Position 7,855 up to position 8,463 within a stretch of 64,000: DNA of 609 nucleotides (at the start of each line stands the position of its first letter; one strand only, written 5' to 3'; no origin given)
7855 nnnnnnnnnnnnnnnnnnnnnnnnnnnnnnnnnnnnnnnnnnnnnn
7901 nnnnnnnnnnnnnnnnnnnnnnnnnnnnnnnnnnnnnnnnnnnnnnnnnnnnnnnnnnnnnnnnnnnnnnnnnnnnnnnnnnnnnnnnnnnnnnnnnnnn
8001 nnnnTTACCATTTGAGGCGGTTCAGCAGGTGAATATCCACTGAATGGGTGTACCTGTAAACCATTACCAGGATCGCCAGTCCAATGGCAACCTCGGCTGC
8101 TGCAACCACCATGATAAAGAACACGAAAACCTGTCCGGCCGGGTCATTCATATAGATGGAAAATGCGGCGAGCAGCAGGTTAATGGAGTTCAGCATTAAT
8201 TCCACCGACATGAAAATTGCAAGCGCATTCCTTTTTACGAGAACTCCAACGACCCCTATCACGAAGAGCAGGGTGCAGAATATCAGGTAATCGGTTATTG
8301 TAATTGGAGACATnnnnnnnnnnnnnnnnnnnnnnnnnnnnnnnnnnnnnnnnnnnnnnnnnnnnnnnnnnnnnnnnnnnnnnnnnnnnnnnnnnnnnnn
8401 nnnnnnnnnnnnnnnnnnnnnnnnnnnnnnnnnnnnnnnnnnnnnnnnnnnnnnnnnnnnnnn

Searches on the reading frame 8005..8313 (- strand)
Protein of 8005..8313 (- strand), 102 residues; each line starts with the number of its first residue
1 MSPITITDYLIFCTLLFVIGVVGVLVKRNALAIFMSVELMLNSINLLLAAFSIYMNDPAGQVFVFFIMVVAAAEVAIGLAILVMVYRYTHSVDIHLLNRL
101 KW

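Call 3: search_protein_families(library=pfam, proteins=[window:8005-8313:-], max_evalue=0.01)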
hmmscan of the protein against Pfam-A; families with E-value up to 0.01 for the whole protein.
window:8005-8313:- (102 aa): 1 family
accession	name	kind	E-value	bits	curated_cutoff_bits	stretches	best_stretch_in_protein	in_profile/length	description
PF00420.29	Oxidored_q2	-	7.8e-29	99.7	26.1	1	9-102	2-95/95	NADH-ubiquinone/plastoquinone oxidoreductase chain 4L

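Call 4: search_protein_families(library=ncbifam, proteins=[window:8005-8313:-], max_evalue=0.01)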
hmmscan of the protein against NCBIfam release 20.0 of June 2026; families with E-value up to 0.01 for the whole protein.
window:8005-8313:- (102 aa): 7 families
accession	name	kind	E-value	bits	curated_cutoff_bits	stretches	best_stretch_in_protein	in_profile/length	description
NF004320.0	PRK05715.1-2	equivalog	2.9e-34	117.1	57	1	4-102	1-99/99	NADH-quinone oxidoreductase subunit NuoK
NF004322.0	PRK05715.1-4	equivalog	3e-29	101.1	128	1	3-102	3-104/104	NADH-quinone oxidoreductase subunit NuoK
NF004321.0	PRK05715.1-3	equivalog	3.6e-29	101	91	1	4-101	2-100/101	NADH-quinone oxidoreductase subunit NuoK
NF040614.1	F420_dehyd_FpoK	exception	3.8e-28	97.8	145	1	6-102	2-98/98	F420H2 dehydrogenase subunit FpoK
NF004323.0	PRK05715.1-5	equivalog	3.2e-27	94.8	89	1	4-101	3-101/102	NADH-quinone oxidoreductase subunit NuoK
NF004319.0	PRK05715.1-1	equivalog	4.7e-19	68.4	101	1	4-100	2-98/100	NADH-quinone oxidoreductase subunit NuoK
NF006250.0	PRK08388.1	equivalog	0.00029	21.3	137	0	10-53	6-49/119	putative monovalent cation/H+ antiporter subunit C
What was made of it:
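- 8005..8313 (-): nuoK, the downstream host gene. PF00420, 99.7 bits; NF004320, 117 bits (calls 3, 4).
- On DNA transposon / MITE: The only ORF is the 4HB protein, which has no known transposase domain (calls 3, 4).
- On REP/RAYT-like system: Pfam and NCBIfam hits are only to the 4HB families (calls 3, 4).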
